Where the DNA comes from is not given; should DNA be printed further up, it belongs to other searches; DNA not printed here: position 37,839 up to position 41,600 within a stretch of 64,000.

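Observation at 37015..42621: Cell-envelope locus: 1153-aa PG-binding repetitive surface protein, TPR membrane protein, small TM peptide and a wHTH regulator, flanked by strong terminators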

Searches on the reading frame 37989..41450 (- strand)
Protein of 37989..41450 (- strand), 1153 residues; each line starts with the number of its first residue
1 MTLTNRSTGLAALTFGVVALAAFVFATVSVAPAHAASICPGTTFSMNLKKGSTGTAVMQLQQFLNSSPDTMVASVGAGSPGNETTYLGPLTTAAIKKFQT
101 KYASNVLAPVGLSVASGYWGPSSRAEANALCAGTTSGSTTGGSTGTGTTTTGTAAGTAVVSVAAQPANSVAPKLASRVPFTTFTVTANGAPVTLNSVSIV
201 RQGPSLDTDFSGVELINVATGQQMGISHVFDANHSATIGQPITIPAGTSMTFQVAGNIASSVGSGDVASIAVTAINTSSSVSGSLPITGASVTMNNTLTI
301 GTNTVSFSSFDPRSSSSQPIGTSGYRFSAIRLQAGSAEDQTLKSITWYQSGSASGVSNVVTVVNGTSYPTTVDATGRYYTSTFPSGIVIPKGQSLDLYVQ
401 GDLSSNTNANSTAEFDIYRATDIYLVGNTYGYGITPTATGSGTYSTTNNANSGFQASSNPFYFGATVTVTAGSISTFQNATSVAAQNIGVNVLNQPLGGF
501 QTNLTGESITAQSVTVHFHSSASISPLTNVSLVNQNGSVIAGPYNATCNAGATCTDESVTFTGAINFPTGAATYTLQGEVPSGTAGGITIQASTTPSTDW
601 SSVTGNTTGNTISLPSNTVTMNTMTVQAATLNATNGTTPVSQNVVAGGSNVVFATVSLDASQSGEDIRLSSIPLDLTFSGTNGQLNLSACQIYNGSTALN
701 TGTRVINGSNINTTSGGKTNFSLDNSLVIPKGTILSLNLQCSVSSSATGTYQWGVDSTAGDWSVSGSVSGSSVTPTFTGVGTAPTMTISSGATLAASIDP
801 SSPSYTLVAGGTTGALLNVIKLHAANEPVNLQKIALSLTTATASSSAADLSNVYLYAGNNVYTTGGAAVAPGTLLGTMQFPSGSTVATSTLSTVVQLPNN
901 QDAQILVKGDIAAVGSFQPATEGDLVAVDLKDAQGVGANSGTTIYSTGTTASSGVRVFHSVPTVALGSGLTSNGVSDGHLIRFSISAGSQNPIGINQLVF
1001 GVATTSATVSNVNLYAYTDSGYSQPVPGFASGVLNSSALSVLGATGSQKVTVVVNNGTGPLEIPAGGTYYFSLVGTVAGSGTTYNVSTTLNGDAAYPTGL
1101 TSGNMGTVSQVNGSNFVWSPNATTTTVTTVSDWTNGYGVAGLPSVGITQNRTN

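Call 3: search_protein_families(library=pfam, proteins=[window:37989-41450:-], max_evalue=1)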
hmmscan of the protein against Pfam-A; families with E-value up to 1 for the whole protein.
window:37989-41450:- (1153 aa): 1 family
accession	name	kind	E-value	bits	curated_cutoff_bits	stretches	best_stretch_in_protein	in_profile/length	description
PF01471.23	PG_binding_1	-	0.00047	20.7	23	1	54-102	2-41/57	Putative peptidoglycan binding domain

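Call 4: search_protein_families(library=ncbifam, proteins=[window:37989-41450:-], max_evalue=1)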
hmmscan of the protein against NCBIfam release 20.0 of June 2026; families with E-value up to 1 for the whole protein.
window:37989-41450:- (1153 aa): 0 families

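Call 8: find_homologous_proteins(query=window:37989-41450:-)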
Query window:37989-41450:- (1153 aa): 608 proteins with E <= 0.001 among 8000 candidates; the best 120 are listed.
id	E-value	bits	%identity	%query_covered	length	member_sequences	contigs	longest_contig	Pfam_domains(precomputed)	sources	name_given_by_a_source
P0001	0.0e+0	2369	99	100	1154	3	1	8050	-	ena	-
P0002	0.0e+0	1348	61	100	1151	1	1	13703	-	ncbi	-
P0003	0.0e+0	1344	61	100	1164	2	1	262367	-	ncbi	-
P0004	0.0e+0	1271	61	96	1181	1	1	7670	PF01471.24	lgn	-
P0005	0.0e+0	1254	61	96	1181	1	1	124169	PF01471.24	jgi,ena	-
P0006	0.0e+0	1222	57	96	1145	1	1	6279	-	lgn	-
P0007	0.0e+0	1222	58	100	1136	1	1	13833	-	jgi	jgi:hypothetical protein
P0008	0.0e+0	1220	58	99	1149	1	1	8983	-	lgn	-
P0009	0.0e+0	1218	57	100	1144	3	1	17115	-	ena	-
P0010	0.0e+0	1212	57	100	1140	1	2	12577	-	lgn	-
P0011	0.0e+0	1204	56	99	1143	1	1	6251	-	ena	-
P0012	0.0e+0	1194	57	99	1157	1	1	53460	-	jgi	jgi:hypothetical protein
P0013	0.0e+0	1193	56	100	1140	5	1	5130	-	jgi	jgi:hypothetical protein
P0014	0.0e+0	1192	56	100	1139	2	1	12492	-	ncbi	-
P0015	0.0e+0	1192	57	96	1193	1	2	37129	-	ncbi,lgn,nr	ncbi:MAG TPA: peptidoglycan-binding domain-containing protein [Candidatus Paceibacterota bacterium]|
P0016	0.0e+0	1178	58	97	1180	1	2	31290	PF01471.24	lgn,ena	-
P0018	0.0e+0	1157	55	99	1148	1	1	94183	PF01471.24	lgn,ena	-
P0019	0.0e+0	1155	57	97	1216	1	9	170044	PF01471.24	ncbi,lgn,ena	-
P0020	0.0e+0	1146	57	96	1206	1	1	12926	PF01471.24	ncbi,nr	ncbi:MAG: peptidoglycan-binding protein [Patescibacteria group bacterium]|nr:peptidoglycan-binding p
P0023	0.0e+0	1141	56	96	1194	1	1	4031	PF01471.24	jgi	jgi:hypothetical protein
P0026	0.0e+0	1080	54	96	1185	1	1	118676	PF01471.24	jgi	jgi:Putative peptidoglycan binding domain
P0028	6.4e-295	1000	52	96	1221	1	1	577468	PF01471.24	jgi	jgi:hypothetical protein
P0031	3.5e-272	925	49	96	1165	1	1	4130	PF01471.24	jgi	-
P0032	3.3e-266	905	48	96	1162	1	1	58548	PF01471.24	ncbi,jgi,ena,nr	ncbi:MAG TPA: peptidoglycan-binding domain-containing protein [Candidatus Paceibacterota bacterium]|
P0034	3.4e-263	895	47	98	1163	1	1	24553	PF01471.24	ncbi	-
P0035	4.4e-263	894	46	98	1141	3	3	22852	PF01471.24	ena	-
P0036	1.7e-260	886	47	96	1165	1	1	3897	PF01471.24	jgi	-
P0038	5.9e-260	884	48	96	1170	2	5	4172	PF01471.24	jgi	jgi:hypothetical protein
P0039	9.8e-260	883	47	96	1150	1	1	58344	PF01471.24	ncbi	-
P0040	3.3e-259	882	48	96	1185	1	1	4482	PF01471.24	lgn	-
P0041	1.4e-258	880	46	100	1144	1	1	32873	PF01471.24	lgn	-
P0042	3.6e-258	878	47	96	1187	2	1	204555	PF01471.24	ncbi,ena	-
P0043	1.8e-257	876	46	100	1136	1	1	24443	PF01471.24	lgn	-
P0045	1.3e-256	873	47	96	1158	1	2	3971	PF01471.24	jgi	-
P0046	1.8e-256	873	47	96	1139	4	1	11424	PF01471.24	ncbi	-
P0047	1.4e-255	870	48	96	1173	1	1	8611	PF01471.24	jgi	jgi:hypothetical protein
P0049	2.5e-255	869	47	97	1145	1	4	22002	PF01471.24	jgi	jgi:hypothetical protein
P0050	7.8e-255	867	48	96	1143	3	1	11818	PF01471.24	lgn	-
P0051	8.9e-255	867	48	96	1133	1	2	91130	PF01471.24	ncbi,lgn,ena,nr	ncbi:MAG: hypothetical protein CEO12_322 [Parcubacteria group bacterium Gr01-1014_46]|nr:MAG: hypoth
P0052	1.4e-254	866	48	96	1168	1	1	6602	PF01471.24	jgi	jgi:hypothetical protein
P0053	2.1e-254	866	47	96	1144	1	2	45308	PF01471.24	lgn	-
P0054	2.2e-254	866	45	97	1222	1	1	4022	PF01471.24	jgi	-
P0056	3.7e-254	865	46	99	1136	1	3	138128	PF01471.24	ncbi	-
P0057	4.0e-254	865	47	96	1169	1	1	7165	PF01471.24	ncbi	-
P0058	4.3e-254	865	48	96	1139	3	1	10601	PF01471.24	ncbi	-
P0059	5.1e-254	864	46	100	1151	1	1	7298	PF01471.24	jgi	jgi:hypothetical protein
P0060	1.0e-253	863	46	100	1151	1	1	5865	PF01471.24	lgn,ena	-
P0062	1.3e-253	863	46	100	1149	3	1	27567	PF01471.24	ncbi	-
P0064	3.1e-253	862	47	96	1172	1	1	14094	PF01471.24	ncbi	-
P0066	4.1e-253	861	48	96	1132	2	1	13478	PF01471.24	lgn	-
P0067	5.6e-253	861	46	96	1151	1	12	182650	PF01471.24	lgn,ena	-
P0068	5.8e-253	861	48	97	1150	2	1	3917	PF01471.24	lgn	-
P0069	8.9e-253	860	46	96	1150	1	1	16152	PF01471.24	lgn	-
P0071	1.8e-252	859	47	96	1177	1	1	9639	PF01471.24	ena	-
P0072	4.0e-252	858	46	96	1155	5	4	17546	PF01471.24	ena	-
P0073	2.3e-251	856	46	97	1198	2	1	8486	PF01471.24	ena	-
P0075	2.5e-251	855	47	97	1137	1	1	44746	PF01471.24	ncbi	-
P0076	7.8e-251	854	46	96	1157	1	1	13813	PF01471.24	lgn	-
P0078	1.0e-250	853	47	96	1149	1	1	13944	PF01471.24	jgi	jgi:hypothetical protein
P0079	5.7e-250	851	46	96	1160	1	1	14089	PF01471.24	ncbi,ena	-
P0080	5.8e-250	851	46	99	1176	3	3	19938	PF01471.24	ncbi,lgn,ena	ncbi:MAG: peptidoglycan-binding domain-containing protein [Patescibacteria group bacterium]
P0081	1.1e-249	850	46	96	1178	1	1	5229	PF01471.24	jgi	jgi:hypothetical protein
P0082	1.3e-249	850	46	97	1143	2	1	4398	PF01471.24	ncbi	-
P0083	1.6e-249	850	46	96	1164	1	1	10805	PF01471.24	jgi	jgi:hypothetical protein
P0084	2.2e-249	849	46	96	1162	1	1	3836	PF01471.24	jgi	-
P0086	2.5e-248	846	46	96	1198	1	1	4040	PF01471.24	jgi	jgi:hypothetical protein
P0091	2.5e-247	842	47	96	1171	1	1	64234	PF01471.24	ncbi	-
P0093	4.2e-247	841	46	98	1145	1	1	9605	PF01471.24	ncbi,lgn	-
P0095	7.2e-247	841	47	96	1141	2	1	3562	PF01471.24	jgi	jgi:hypothetical protein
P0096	1.1e-246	840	45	98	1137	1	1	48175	PF01471.24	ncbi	-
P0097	1.3e-246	840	44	100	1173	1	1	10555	PF01471.24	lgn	-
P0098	1.7e-246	839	45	96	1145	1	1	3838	PF01471.24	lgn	-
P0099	3.2e-246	839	46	96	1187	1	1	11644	PF01471.24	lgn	-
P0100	4.8e-246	838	46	96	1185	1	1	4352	PF01471.24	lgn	-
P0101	6.2e-246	838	46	96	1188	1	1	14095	PF01471.24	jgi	jgi:hypothetical protein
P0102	1.3e-245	837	47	96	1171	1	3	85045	PF01471.24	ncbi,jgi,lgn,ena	jgi:hypothetical protein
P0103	1.9e-245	836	46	97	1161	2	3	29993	PF01471.24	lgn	-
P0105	2.9e-245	835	47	96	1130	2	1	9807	PF01471.24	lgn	-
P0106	4.4e-245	835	46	96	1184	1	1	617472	-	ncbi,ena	-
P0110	1.2e-244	833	47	96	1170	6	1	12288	PF01471.24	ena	-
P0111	1.3e-244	833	45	96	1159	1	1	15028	PF01471.24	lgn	-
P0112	1.5e-244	833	45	97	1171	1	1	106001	PF01471.24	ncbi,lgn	ncbi:MAG: peptidoglycan-binding domain-containing protein [Candidatus Paceibacterota bacterium]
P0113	1.9e-244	833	47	97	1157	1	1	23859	PF01471.24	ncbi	-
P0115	3.1e-244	832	45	98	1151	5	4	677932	PF01471.24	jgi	jgi:hypothetical protein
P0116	4.1e-244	832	45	98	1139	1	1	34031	PF01471.24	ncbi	-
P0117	5.8e-244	831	47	96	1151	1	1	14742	PF01471.24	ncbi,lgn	-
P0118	1.1e-243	830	44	100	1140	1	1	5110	PF01471.24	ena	-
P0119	1.3e-243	830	44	96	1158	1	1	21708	PF01471.24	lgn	-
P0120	3.3e-243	829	45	96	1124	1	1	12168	PF01471.24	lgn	-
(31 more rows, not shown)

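Call 9: search_solved_structures(query=window:37989-41450:-, max_evalue=1, show_alignments=2)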
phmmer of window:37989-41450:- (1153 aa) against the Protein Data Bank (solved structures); distinct sequences matched with E-value up to 1: 0.

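Call 14: find_encoding_contigs(protein=P0003, flank=8000, max_places=2)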
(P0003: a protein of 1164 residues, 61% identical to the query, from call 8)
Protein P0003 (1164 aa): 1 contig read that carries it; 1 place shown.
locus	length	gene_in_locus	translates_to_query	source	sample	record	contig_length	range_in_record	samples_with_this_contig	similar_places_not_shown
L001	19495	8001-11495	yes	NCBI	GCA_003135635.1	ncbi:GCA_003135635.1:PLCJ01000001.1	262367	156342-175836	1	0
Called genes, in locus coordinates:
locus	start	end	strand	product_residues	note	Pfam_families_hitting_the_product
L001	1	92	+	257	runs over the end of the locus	PF01026:TatD_DNase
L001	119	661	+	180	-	PF01250:Ribosomal_S6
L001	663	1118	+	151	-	PF00436:SSB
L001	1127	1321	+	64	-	PF01084:Ribosomal_S18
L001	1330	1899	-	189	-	PF08207:EFP_N, PF01132:EFP (weak), PF09285:Elong-fact-P_C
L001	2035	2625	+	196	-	PF04542:Sigma70_r2, PF08281:Sigma70_r4_2, PF04545:Sigma70_r4 (weak)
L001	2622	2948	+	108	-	-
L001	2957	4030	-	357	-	PF00154:RecA_N, PF08423:Rad51, PF06745:ATPase (weak), PF01637:ATPase_2 (faint), PF27531:MT3502_N (weak), PF21096:RecA_C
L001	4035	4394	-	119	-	-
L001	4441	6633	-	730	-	PF17854:FtsK_alpha, PF01580:FtsK_SpoIIIE, PF09397:FtsK_gamma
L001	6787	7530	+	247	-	-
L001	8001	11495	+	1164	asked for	-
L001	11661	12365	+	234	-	-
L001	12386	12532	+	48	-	-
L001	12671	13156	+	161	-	PF00466:Ribosomal_L10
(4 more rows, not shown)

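Call 15: find_encoding_contigs(protein=P0106, flank=6000, max_places=1)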
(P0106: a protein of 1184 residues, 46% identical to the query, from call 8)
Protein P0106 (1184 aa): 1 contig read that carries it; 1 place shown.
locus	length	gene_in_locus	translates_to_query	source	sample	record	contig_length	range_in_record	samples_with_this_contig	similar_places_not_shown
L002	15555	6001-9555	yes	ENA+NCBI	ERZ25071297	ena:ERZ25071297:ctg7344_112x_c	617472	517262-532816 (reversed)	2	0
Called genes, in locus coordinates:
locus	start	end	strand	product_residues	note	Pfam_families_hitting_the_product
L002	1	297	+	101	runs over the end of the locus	-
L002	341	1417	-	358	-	PF00154:RecA_N, PF08423:Rad51, PF06745:ATPase (weak), PF27531:MT3502_N (weak), PF21096:RecA_C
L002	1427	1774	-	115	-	PF09136:Glucodextran_B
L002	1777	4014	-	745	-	PF13491:FtsK_4TM (weak), PF17854:FtsK_alpha, PF01580:FtsK_SpoIIIE, PF09397:FtsK_gamma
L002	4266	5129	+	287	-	-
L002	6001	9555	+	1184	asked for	-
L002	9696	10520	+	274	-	PF13424:TPR_12 (weak), PF13431:TPR_17 (faint), PF00515:TPR_1 (faint), PF07719:TPR_2 (faint), PF13181:TPR_8 (faint), PF13428:TPR_14 (faint), PF14559:TPR_19 (faint), PF23914:TPR_CcmH_CycH (weak)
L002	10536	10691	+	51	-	-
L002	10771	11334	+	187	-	PF20803:PaaX_M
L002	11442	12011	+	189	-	-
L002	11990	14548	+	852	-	PF00932:LTD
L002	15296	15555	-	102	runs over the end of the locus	-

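Call 16: find_encoding_contigs(protein=P0115, flank=6000, max_places=1)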
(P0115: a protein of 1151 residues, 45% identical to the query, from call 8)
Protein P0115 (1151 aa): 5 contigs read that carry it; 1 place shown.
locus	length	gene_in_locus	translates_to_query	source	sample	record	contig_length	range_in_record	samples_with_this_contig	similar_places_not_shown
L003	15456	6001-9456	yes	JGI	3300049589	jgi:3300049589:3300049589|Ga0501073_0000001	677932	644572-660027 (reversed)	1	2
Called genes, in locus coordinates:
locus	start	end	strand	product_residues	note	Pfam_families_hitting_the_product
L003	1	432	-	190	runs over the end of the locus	PF08207:EFP_N, PF01132:EFP (faint), PF09285:Elong-fact-P_C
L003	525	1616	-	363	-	PF00154:RecA_N, PF06745:ATPase, PF08423:Rad51, PF27531:MT3502_N (weak), PF21096:RecA_C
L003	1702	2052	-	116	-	PF09136:Glucodextran_B (weak)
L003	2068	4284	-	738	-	PF13491:FtsK_4TM, PF17854:FtsK_alpha, PF01580:FtsK_SpoIIIE, PF09397:FtsK_gamma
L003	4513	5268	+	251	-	-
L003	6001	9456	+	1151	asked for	PF01471:PG_binding_1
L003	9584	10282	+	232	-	PF13431:TPR_17 (faint)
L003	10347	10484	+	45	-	-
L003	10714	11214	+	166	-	PF00466:Ribosomal_L10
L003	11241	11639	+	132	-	PF16320:Ribosomal_L12_N, PF00542:Ribosomal_L12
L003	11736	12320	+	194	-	-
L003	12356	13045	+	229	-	PF05552:MS_channel_1st_1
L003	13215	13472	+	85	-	-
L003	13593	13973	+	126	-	-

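Call 17: find_encoding_contigs(protein=P0028, flank=6000, max_places=1)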
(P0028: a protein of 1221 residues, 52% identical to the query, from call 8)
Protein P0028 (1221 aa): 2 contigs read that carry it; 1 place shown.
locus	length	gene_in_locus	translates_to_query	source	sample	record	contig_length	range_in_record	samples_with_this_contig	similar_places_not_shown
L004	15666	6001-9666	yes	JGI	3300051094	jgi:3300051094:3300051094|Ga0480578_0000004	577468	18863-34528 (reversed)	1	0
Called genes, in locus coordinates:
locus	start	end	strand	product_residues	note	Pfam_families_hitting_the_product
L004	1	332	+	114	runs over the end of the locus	-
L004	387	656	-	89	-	-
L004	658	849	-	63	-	-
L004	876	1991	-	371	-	PF00154:RecA_N, PF08423:Rad51, PF06745:ATPase (faint), PF27531:MT3502_N (weak), PF01637:ATPase_2 (faint), PF21096:RecA_C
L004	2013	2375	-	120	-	PF09136:Glucodextran_B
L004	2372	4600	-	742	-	PF13491:FtsK_4TM (weak), PF17854:FtsK_alpha, PF01580:FtsK_SpoIIIE, PF09397:FtsK_gamma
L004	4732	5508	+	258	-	-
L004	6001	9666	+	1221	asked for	PF01471:PG_binding_1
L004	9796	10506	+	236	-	PF13431:TPR_17 (faint), PF07719:TPR_2 (faint), PF13414:TPR_11 (faint)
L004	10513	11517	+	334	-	PF13354:Beta-lactamase2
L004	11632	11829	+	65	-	PF00313:CSD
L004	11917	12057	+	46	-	-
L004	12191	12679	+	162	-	PF00466:Ribosomal_L10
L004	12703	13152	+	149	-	PF16320:Ribosomal_L12_N, PF00542:Ribosomal_L12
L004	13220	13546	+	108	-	-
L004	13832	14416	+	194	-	-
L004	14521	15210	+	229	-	PF05552:MS_channel_1st_1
